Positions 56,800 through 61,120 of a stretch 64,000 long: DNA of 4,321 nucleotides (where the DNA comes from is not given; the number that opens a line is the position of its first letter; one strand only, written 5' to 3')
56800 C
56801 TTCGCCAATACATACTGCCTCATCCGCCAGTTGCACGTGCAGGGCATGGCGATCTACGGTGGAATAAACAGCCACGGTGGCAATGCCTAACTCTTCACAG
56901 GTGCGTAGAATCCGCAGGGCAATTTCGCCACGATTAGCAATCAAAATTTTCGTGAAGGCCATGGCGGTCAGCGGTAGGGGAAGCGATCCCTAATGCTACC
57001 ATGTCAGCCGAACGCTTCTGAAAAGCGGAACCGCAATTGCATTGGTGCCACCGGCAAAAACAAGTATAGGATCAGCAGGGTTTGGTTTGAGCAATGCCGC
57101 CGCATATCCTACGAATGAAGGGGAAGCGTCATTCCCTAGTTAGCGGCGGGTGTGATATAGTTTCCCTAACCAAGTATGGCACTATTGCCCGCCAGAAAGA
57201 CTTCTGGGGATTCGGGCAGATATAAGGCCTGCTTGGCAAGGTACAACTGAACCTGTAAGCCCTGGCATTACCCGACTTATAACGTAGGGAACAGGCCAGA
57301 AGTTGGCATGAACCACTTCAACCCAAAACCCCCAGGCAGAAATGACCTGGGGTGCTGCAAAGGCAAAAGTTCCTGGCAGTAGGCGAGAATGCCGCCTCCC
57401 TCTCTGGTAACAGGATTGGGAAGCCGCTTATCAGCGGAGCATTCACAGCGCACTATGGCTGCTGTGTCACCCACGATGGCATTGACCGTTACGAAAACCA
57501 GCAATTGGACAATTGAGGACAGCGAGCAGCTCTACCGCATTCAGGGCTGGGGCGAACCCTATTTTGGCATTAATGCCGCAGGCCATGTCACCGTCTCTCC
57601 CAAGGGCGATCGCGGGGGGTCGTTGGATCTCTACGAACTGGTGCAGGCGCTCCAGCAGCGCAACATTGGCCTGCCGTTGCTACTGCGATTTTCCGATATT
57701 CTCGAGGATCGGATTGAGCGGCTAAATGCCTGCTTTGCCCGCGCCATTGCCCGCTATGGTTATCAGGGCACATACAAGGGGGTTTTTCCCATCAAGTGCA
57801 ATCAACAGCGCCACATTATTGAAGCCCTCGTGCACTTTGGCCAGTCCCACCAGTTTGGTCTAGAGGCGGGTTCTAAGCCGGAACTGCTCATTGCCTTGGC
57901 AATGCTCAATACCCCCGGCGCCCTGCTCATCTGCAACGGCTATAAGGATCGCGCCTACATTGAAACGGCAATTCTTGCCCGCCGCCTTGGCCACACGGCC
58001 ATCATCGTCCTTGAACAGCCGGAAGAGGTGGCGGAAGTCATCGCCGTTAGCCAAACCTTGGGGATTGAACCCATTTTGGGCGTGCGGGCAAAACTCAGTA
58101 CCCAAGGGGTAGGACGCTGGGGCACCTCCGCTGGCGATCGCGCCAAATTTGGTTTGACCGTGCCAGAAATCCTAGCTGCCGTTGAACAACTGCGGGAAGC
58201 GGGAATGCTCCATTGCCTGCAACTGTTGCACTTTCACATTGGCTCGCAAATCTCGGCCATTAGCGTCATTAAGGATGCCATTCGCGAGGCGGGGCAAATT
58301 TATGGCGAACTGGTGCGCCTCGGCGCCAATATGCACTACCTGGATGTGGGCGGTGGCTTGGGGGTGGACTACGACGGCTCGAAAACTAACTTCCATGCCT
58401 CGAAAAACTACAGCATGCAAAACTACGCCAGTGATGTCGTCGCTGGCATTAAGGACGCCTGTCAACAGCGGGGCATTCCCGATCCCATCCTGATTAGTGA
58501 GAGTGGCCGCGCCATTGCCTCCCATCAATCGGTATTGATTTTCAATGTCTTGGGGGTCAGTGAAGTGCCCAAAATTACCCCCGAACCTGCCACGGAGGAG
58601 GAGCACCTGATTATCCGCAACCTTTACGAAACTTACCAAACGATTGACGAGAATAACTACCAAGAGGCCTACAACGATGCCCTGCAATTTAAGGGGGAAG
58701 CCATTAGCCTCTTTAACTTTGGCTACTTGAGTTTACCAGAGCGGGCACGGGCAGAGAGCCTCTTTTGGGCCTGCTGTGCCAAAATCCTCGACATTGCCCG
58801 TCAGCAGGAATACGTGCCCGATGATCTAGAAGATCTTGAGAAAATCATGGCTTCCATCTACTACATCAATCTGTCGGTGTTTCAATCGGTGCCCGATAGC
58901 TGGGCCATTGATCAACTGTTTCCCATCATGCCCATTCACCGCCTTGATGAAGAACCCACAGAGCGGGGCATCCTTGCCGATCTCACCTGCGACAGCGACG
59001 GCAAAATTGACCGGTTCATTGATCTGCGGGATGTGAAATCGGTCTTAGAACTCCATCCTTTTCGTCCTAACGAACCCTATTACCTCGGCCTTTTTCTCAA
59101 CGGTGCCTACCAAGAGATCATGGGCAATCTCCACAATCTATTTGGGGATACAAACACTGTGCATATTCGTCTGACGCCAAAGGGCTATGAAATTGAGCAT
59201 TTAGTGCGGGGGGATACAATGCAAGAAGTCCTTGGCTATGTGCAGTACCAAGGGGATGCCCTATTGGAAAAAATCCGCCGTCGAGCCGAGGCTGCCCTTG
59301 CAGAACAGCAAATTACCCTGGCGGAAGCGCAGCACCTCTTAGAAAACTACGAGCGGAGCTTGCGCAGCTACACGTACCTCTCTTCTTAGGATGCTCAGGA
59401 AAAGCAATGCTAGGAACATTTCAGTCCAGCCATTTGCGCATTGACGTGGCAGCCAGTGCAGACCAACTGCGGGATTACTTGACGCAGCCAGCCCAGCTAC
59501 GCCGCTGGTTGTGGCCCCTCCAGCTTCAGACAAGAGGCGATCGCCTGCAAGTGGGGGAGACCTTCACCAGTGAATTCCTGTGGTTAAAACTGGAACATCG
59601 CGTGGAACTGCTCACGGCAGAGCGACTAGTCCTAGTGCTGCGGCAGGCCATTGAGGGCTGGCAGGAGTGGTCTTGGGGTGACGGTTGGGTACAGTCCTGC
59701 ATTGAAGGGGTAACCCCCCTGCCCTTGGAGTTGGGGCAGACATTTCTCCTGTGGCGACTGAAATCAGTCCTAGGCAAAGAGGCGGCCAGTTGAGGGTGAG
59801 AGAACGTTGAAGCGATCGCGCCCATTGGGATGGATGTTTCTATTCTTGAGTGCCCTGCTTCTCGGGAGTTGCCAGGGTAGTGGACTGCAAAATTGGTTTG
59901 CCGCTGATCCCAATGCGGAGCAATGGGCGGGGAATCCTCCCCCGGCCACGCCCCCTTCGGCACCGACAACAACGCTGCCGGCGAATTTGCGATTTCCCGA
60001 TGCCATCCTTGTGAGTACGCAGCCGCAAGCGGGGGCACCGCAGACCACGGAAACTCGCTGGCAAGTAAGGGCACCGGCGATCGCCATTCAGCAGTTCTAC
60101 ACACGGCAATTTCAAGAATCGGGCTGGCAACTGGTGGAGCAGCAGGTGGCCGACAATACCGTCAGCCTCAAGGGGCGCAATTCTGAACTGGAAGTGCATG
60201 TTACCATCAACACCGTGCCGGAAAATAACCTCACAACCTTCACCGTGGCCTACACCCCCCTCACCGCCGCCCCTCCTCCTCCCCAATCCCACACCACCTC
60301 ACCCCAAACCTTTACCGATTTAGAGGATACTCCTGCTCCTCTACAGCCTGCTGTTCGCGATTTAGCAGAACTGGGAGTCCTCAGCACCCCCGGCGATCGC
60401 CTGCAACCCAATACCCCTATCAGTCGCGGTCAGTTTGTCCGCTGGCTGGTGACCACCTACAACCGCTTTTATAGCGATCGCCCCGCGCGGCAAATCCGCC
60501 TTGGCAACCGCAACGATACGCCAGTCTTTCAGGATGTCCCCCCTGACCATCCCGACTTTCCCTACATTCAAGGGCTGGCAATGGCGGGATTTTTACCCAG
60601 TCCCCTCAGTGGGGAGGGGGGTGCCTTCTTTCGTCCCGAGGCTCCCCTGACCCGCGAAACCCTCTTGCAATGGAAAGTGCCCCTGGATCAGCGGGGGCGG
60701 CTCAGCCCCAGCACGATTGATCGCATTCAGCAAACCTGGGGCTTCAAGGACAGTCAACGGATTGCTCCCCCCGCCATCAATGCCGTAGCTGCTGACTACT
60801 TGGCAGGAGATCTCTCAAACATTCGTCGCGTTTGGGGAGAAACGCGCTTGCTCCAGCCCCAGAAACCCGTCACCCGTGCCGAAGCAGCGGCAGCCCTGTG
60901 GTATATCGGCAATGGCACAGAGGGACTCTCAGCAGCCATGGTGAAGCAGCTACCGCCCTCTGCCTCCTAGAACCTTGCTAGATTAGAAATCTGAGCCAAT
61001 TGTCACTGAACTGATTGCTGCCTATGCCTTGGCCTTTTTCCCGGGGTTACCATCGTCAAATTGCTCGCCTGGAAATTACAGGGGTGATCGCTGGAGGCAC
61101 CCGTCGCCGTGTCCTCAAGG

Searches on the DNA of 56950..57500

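Call 69: search_rna_families(source=window, start=56950, end=57500, threshold=evalue, max_evalue=10)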
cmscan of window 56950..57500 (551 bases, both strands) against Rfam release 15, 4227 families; matches with E-value up to 10: 3.
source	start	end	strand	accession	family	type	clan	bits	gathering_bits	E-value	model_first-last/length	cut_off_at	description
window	57121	57167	+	RF03186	mir-3689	Gene; miRNA;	-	15.7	58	3.3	1-72/72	no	mir-3689 microRNA precursor family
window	57067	57144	-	RF02791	CcsR1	Gene; sRNA;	-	11.4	65.3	6.6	1-83/83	no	Conserved CCUCCUCCC motif stress-induced RNA 1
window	57293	57374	+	RF02202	UCA1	Gene; lncRNA;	-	11.3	80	3.9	1-75/75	no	Urothelial cancer associated 1 conserved region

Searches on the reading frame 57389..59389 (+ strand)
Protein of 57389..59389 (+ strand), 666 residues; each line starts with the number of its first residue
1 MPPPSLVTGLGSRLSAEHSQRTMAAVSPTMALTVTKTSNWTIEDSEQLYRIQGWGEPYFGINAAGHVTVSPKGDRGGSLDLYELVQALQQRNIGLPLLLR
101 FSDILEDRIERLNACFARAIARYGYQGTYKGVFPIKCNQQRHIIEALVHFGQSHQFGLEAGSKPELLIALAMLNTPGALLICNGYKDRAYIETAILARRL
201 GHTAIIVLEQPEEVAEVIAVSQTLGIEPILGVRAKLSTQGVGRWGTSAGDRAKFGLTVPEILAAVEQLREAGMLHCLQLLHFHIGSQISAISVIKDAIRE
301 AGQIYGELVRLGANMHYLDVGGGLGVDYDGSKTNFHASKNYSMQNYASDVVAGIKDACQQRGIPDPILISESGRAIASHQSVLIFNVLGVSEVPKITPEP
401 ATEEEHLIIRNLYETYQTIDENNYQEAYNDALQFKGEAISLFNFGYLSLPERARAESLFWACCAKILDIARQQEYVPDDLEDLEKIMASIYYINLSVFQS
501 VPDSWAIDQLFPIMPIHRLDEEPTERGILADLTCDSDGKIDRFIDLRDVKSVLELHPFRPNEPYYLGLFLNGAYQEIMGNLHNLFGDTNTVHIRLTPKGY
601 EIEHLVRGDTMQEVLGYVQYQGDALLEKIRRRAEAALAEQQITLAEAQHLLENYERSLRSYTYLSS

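Call 37: search_protein_families(library=pfam, proteins=[window:57389-59389:+])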
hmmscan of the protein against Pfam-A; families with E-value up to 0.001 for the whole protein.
window:57389-59389:+ (666 aa): 3 families
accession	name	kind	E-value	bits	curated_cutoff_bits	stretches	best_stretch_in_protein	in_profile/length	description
PF02784.22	Orn_Arg_deC_N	-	3.6e-38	131.8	23.4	1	128-377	17-246/247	Pyridoxal-dependent decarboxylase, pyridoxal binding domain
PF17810.6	Arg_decarb_HB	-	4e-27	94.8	23.3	1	403-484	2-84/84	Arginine decarboxylase helical bundle domain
PF17944.6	Arg_decarbox_C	-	2.5e-15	57.2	23.3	1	611-664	1-51/51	Arginine decarboxylase C-terminal helical extension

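Call 43: find_homologous_proteins(query=window:57455-59389:+, max_evalue=1e-100)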
Query window:57455-59389:+ (644 aa): 7994 proteins with E <= 1e-100 among 8000 candidates; the best 120 are listed.
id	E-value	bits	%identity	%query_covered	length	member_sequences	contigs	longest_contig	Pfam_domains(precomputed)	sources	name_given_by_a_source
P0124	0.0e+0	1423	98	99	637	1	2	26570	PF17944.7,PF17810.7,PF02784.23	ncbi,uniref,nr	ncbi:MAG: biosynthetic arginine decarboxylase [Thermosynechococcus sp. Uc]|uniref:biosynthetic argin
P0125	0.0e+0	1419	97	100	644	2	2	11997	PF17944.7,PF17810.7,PF02784.23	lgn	-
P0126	0.0e+0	1415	97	100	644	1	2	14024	PF17944.7,PF17810.7,PF02784.23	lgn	-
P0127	0.0e+0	1412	97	100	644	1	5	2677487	PF17944.7,PF17810.7,PF02784.23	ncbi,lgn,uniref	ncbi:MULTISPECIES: biosynthetic arginine decarboxylase [unclassified Thermosynechococcus]|uniref:bio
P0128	0.0e+0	1412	97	100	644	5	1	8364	PF17944.7,PF17810.7,PF02784.23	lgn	-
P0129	0.0e+0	1404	97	99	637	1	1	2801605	PF17944.7,PF17810.7,PF02784.23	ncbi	ncbi:biosynthetic arginine decarboxylase [Thermosynechococcus sp. FA-CM-4201]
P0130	0.0e+0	1402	97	99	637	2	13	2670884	PF17944.7,PF17810.7,PF02784.23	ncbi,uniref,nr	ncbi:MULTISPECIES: biosynthetic arginine decarboxylase [unclassified Thermosynechococcus]|uniref:bio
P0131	0.0e+0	1400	96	100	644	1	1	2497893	PF17944.7,PF17810.7,PF02784.23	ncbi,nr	ncbi:MAG: biosynthetic arginine decarboxylase [Thermosynechococcus sp.]|nr:MAG: biosynthetic arginin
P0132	0.0e+0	1400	97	99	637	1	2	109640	PF17944.7,PF17810.7,PF02784.23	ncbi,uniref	ncbi:MAG: biosynthetic arginine decarboxylase [Thermosynechococcus sp.]|uniref:biosynthetic arginine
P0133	0.0e+0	1399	96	100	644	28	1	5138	PF17944.7,PF17810.7,PF02784.23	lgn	-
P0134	0.0e+0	1397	97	99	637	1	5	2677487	PF17944.7,PF17810.7,PF02784.23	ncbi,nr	ncbi:biosynthetic arginine decarboxylase [Thermosynechococcus sp. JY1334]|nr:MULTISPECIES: biosynthe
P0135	0.0e+0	1385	96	99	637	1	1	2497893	PF17944.7,PF17810.7,PF02784.23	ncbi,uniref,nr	ncbi:biosynthetic arginine decarboxylase [Thermosynechococcus sp.]|uniref:biosynthetic arginine deca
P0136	0.0e+0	1312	90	100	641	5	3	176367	PF17944.7,PF17810.7,PF02784.23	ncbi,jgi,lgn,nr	ncbi:biosynthetic arginine decarboxylase [Synechococcus sp. PCC 6717]|jgi:arginine decarboxylase|nr:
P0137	0.0e+0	1311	90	100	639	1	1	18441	PF17944.7,PF17810.7,PF02784.23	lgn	-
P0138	0.0e+0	1309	90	100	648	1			PF17944.7,PF17810.7,PF02784.23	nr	nr:biosynthetic arginine decarboxylase [Thermostichus lividus]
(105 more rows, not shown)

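Call 44: find_encoding_contigs(protein=P0124, flank=4000, max_places=3)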
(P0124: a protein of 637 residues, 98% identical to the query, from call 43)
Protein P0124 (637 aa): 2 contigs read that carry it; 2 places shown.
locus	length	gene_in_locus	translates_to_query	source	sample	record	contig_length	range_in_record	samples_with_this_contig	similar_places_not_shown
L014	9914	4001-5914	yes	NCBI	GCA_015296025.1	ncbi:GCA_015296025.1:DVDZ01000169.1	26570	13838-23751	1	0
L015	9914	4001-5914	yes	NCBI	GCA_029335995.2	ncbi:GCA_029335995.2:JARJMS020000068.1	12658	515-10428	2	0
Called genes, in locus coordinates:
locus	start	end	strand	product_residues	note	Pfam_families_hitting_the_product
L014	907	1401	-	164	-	PF01451:LMWPc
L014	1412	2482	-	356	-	PF03033:Glyco_transf_28, PF04101:Glyco_tran_28_C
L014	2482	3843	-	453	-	PF00289:Biotin_carb_N, PF02222:ATP-grasp, PF02786:CPSase_L_D2, PF07478:Dala_Dala_lig_C, PF02785:Biotin_carb_C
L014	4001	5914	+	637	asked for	PF02784:Orn_Arg_deC_N, PF17810:Arg_decarb_HB, PF17944:Arg_decarbox_C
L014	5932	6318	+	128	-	-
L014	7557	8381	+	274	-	PF00574:CLP_protease (faint), PF25145:NfeD1b_N (weak), PF01343:Peptidase_S49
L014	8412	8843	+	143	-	PF07736:CM_1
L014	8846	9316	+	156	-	PF00571:CBS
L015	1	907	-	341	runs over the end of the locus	PF00586:AIRS, PF02769:AIRS_C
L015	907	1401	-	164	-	PF01451:LMWPc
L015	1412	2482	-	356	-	PF03033:Glyco_transf_28, PF04101:Glyco_tran_28_C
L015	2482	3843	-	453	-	PF00289:Biotin_carb_N, PF02222:ATP-grasp, PF02786:CPSase_L_D2, PF07478:Dala_Dala_lig_C, PF02785:Biotin_carb_C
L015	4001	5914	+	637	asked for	PF02784:Orn_Arg_deC_N, PF17810:Arg_decarb_HB, PF17944:Arg_decarbox_C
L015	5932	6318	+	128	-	-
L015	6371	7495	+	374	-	PF27226:AF_1845, PF00395:SLH (faint)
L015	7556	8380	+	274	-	PF00574:CLP_protease (faint), PF25145:NfeD1b_N (weak), PF01343:Peptidase_S49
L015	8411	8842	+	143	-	PF07736:CM_1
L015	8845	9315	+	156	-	PF00571:CBS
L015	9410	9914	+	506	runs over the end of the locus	PF09587:PGA_cap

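Call 45: find_encoding_contigs(protein=P0129, flank=4000, max_places=2)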
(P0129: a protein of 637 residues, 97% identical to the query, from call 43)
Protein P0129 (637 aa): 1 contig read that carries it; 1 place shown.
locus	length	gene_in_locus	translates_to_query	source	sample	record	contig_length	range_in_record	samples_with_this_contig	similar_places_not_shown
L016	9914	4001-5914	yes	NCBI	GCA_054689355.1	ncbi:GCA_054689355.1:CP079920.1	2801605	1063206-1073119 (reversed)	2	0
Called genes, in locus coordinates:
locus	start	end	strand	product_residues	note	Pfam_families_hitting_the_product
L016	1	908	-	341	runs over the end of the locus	PF00586:AIRS, PF02769:AIRS_C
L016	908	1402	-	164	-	PF01451:LMWPc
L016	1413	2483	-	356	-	PF03033:Glyco_transf_28, PF04101:Glyco_tran_28_C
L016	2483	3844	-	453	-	PF00289:Biotin_carb_N, PF02222:ATP-grasp, PF02786:CPSase_L_D2, PF07478:Dala_Dala_lig_C, PF02785:Biotin_carb_C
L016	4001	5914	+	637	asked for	PF02784:Orn_Arg_deC_N, PF17810:Arg_decarb_HB, PF17944:Arg_decarbox_C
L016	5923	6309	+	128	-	-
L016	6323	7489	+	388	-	PF27226:AF_1845, PF00395:SLH (weak)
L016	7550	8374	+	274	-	PF25145:NfeD1b_N (weak), PF01343:Peptidase_S49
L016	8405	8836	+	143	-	PF07736:CM_1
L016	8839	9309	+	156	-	PF00571:CBS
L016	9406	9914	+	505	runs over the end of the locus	PF09587:PGA_cap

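Call 46: find_encoding_contigs(protein=P0130, flank=4000, max_places=6)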
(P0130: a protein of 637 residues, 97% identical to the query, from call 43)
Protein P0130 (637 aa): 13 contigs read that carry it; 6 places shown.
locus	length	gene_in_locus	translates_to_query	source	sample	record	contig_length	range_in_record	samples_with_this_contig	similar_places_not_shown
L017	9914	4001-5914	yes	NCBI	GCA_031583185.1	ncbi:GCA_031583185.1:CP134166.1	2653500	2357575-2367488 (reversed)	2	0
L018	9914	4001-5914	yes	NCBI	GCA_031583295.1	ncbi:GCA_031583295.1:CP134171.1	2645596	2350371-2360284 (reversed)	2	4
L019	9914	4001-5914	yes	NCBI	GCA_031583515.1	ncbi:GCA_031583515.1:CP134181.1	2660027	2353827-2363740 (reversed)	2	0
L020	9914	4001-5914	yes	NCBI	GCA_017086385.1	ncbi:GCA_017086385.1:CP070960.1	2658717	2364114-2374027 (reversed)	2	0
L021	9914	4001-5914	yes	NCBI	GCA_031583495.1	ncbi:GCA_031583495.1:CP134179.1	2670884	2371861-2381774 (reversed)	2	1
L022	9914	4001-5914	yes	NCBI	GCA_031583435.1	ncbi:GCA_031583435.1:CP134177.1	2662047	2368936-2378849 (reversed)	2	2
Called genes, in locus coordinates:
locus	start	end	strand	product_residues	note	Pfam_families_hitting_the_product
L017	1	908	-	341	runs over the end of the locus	PF00586:AIRS, PF02769:AIRS_C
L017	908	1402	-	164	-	PF01451:LMWPc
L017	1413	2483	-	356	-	PF03033:Glyco_transf_28, PF04101:Glyco_tran_28_C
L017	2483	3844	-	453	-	PF00289:Biotin_carb_N, PF02222:ATP-grasp, PF02786:CPSase_L_D2, PF07478:Dala_Dala_lig_C, PF02785:Biotin_carb_C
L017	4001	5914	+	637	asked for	PF02784:Orn_Arg_deC_N, PF17810:Arg_decarb_HB, PF17944:Arg_decarbox_C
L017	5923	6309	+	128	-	-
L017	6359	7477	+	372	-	PF27226:AF_1845, PF00395:SLH (weak)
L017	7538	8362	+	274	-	PF00574:CLP_protease (faint), PF25145:NfeD1b_N (weak), PF01343:Peptidase_S49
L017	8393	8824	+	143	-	PF07736:CM_1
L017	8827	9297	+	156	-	PF00571:CBS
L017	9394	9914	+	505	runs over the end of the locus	PF09587:PGA_cap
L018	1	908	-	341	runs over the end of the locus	PF00586:AIRS, PF02769:AIRS_C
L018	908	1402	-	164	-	PF01451:LMWPc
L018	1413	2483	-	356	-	PF03033:Glyco_transf_28, PF04101:Glyco_tran_28_C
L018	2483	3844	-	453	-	PF00289:Biotin_carb_N, PF02222:ATP-grasp, PF02786:CPSase_L_D2, PF07478:Dala_Dala_lig_C, PF02785:Biotin_carb_C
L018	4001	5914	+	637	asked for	PF02784:Orn_Arg_deC_N, PF17810:Arg_decarb_HB, PF17944:Arg_decarbox_C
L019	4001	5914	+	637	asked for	PF02784:Orn_Arg_deC_N, PF17810:Arg_decarb_HB, PF17944:Arg_decarbox_C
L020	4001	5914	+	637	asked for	PF02784:Orn_Arg_deC_N, PF17810:Arg_decarb_HB, PF17944:Arg_decarbox_C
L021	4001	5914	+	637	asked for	PF02784:Orn_Arg_deC_N, PF17810:Arg_decarb_HB, PF17944:Arg_decarbox_C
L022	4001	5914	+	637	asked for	PF02784:Orn_Arg_deC_N, PF17810:Arg_decarb_HB, PF17944:Arg_decarbox_C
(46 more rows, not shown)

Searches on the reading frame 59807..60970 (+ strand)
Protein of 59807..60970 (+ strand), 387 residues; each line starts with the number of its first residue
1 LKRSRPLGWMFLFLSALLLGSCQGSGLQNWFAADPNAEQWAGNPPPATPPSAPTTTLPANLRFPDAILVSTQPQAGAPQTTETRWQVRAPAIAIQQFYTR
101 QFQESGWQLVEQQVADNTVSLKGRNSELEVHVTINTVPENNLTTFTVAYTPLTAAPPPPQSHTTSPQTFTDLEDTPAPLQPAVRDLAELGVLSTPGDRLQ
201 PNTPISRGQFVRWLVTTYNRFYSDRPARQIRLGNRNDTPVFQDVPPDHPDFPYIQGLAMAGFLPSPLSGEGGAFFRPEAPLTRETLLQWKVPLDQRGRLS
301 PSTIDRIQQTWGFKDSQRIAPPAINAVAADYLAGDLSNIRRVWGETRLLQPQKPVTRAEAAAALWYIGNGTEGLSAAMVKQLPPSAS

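Call 36: search_protein_families(library=pfam, proteins=[window:59807-60970:+])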
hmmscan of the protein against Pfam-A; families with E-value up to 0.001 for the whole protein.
window:59807-60970:+ (387 aa): 1 family
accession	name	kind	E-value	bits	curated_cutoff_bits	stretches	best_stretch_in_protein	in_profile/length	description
PF00395.25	SLH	-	4.1e-16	59.1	20.8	1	168-210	1-43/44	S-layer homology domain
